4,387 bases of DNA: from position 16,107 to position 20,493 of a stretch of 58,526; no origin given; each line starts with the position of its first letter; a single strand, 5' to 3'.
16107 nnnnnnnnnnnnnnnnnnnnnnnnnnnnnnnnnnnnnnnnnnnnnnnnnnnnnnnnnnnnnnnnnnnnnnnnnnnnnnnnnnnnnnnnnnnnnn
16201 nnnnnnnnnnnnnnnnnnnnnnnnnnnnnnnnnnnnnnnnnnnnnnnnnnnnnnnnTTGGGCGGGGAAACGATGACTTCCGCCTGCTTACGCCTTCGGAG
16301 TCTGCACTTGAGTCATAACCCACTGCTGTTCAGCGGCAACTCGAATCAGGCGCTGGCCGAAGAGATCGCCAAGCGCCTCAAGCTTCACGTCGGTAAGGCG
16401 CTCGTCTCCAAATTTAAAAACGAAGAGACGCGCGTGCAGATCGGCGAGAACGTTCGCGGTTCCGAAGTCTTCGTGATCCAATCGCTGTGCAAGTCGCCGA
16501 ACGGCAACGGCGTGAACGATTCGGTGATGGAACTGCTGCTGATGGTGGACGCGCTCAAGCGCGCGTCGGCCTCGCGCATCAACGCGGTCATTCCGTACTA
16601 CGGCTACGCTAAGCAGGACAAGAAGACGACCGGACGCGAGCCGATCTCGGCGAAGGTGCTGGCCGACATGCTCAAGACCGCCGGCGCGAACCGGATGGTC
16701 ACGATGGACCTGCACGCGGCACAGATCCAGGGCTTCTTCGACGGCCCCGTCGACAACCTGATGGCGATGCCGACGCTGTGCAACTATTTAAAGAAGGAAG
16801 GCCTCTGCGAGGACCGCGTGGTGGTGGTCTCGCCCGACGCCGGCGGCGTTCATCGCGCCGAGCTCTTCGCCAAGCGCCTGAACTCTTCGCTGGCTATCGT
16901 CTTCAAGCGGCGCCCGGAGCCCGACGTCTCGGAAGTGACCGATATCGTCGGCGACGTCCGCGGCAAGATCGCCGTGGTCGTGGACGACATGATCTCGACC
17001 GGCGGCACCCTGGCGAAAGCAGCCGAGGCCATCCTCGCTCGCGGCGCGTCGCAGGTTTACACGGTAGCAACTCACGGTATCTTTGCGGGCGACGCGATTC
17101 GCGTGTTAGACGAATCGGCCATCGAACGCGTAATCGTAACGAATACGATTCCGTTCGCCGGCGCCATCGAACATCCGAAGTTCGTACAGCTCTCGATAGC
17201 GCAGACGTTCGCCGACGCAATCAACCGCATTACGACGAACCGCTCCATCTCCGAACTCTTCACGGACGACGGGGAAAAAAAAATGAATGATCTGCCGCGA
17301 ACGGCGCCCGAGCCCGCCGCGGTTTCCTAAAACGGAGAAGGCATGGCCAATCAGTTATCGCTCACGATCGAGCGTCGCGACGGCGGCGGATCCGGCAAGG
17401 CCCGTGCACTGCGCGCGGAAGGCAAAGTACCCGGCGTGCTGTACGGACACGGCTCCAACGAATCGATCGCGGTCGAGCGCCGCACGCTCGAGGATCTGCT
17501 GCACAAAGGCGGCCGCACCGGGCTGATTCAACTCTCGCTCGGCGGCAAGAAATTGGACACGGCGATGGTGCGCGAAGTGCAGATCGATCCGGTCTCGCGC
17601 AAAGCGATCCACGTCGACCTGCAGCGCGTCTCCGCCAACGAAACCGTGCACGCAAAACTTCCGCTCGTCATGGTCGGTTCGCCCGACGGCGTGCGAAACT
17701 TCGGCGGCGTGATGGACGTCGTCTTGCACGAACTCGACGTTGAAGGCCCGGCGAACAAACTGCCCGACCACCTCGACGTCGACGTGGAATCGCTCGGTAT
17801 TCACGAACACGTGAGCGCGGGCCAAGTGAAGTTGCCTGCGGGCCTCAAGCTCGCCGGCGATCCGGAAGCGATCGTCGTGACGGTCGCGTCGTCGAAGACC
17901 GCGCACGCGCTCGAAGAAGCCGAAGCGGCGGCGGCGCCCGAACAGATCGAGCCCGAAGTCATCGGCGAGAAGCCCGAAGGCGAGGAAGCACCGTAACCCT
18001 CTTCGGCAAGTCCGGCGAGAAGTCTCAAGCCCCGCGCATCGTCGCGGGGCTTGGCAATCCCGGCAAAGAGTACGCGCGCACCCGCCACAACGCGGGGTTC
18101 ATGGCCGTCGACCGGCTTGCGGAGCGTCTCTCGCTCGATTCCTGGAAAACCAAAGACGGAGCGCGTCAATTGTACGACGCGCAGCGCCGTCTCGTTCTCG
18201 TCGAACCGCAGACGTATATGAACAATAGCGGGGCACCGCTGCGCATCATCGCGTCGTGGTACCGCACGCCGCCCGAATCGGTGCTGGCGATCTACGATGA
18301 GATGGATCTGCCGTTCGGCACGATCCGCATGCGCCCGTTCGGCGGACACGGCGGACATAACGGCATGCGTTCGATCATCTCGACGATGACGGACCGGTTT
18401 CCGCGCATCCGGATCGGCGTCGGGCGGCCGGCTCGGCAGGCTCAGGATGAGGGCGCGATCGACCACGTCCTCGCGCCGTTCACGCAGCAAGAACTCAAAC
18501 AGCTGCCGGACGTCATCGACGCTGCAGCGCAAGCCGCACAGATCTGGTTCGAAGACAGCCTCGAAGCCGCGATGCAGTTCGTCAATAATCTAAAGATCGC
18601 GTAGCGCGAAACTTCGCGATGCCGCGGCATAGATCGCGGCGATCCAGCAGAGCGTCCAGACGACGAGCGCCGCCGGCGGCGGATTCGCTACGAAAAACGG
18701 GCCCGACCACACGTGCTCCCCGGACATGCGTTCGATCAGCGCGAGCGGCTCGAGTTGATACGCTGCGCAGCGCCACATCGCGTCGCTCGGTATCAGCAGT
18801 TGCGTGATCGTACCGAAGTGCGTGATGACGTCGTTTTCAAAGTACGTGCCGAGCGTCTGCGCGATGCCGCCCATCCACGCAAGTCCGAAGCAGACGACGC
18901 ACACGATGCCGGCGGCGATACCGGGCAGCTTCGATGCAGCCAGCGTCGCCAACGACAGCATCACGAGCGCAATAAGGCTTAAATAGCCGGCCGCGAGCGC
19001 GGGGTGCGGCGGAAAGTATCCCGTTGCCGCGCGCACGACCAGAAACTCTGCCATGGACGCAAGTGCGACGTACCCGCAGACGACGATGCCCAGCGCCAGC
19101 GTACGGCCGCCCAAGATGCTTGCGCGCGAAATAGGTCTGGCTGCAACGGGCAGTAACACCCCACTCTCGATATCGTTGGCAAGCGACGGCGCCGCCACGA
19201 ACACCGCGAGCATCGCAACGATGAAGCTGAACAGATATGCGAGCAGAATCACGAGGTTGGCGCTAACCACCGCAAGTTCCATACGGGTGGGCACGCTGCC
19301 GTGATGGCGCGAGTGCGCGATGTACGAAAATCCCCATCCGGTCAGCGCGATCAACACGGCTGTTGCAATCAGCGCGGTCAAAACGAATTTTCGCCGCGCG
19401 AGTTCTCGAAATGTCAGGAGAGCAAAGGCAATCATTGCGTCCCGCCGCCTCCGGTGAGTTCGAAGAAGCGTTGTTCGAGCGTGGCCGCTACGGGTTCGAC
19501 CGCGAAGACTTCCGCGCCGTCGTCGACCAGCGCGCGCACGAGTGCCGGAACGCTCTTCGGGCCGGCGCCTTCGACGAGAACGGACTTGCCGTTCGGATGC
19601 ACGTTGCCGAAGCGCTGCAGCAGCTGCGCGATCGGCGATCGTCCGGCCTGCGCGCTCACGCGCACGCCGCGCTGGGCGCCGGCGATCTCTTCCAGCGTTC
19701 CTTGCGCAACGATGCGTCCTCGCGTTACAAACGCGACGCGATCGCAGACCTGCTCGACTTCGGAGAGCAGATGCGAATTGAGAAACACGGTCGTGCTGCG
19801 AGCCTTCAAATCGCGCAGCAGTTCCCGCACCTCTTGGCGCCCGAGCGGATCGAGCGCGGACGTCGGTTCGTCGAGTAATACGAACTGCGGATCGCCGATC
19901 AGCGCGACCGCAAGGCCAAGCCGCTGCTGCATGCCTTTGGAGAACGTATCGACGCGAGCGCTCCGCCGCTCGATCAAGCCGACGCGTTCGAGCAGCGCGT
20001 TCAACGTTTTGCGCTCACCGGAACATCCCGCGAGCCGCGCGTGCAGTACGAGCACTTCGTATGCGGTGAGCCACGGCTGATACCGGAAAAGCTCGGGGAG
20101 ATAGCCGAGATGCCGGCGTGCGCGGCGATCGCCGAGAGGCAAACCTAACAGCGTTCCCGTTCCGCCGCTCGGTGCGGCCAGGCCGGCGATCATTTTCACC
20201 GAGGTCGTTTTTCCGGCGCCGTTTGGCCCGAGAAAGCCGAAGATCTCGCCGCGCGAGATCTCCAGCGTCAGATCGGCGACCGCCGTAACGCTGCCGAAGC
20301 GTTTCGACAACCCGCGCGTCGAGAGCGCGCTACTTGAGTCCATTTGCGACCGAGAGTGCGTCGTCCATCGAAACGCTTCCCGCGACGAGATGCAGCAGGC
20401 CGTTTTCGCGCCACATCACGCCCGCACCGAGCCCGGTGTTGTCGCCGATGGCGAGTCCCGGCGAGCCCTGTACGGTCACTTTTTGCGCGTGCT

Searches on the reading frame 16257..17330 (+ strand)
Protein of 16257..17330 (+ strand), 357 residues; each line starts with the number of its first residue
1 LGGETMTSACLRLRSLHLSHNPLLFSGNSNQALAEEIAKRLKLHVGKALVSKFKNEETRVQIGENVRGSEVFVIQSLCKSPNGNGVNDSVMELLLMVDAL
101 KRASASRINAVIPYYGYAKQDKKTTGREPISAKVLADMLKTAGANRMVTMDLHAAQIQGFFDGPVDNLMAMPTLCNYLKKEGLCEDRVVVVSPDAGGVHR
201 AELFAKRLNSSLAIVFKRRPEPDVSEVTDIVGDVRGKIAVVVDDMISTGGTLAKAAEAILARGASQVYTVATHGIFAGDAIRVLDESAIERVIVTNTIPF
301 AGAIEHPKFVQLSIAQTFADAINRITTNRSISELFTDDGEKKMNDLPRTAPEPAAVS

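Call 73: search_protein_families(library=pfam, proteins=[window:16257-17330:+], max_evalue=0.00001)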
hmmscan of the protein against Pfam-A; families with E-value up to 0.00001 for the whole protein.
window:16257-17330:+ (357 aa): 3 families
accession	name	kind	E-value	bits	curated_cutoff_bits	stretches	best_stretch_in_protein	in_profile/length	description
PF13793.12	Pribosyltran_N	-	2e-49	166.8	25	1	24-143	3-117/117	N-terminal domain of ribose phosphate pyrophosphokinase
PF14572.12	Pribosyl_synth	-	2.9e-29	102.8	27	1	229-335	76-183/184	Phosphoribosyl synthetase-associated domain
PF00156.33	Pribosyltran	-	1.7e-16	60.4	26.3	1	186-273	29-124/158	Phosphoribosyl transferase domain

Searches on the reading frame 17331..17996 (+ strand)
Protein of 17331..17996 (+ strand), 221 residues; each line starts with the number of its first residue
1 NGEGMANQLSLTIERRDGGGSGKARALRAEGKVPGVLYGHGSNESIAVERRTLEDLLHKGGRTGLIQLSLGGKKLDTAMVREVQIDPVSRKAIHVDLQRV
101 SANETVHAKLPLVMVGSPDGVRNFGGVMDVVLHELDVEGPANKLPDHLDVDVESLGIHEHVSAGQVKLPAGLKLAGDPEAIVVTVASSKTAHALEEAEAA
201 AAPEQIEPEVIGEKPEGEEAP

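Call 73: search_protein_families(library=pfam, proteins=[window:17331-17996:+], max_evalue=0.00001)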
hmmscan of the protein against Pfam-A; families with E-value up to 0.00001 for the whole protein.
window:17331-17996:+ (221 aa): 2 families
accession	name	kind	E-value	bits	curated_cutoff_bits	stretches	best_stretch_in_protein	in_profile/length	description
PF01386.24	Ribosomal_L25p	-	1.9e-22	80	23.6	1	11-97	1-82/82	Ribosomal L25p family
PF14693.11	Ribosomal_TL5_C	-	4.1e-21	75.6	27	1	106-188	2-83/84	Ribosomal protein TL5, C-terminal domain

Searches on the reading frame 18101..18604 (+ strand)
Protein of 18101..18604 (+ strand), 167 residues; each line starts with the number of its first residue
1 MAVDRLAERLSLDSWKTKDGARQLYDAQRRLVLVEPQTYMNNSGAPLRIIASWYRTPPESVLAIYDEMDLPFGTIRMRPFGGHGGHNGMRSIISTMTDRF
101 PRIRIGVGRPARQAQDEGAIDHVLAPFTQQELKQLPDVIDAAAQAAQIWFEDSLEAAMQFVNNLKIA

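Call 73: search_protein_families(library=pfam, proteins=[window:18101-18604:+], max_evalue=0.00001)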
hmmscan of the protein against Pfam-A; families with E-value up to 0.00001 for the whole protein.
window:18101-18604:+ (167 aa): 1 family
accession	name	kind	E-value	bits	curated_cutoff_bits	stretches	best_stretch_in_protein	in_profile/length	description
PF01195.25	Pept_tRNA_hydro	-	4.4e-46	157.5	27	1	1-162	22-183/183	Peptidyl-tRNA hydrolase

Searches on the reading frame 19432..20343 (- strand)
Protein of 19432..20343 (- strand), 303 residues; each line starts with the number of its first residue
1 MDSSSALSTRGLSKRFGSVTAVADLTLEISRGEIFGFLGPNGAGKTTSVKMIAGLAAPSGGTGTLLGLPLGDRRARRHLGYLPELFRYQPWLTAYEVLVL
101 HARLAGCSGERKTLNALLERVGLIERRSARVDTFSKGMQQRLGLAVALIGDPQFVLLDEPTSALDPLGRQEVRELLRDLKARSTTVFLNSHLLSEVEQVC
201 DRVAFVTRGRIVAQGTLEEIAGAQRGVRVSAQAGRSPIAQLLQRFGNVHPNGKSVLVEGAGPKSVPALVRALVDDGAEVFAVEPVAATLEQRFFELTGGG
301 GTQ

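Call 73: search_protein_families(library=pfam, proteins=[window:19432-20343:-], max_evalue=0.00001)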
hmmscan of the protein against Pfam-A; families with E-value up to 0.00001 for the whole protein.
window:19432-20343:- (303 aa): 2 families
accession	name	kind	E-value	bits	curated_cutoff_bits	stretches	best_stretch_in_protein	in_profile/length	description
PF00005.33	ABC_tran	-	5.2e-28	98.8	25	1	24-162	3-137/137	ABC transporter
PF13304.12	AAA_21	-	6.2e-11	43.3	27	1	132-193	236-300/304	AAA domain, putative AbiEii toxin, Type IV TA system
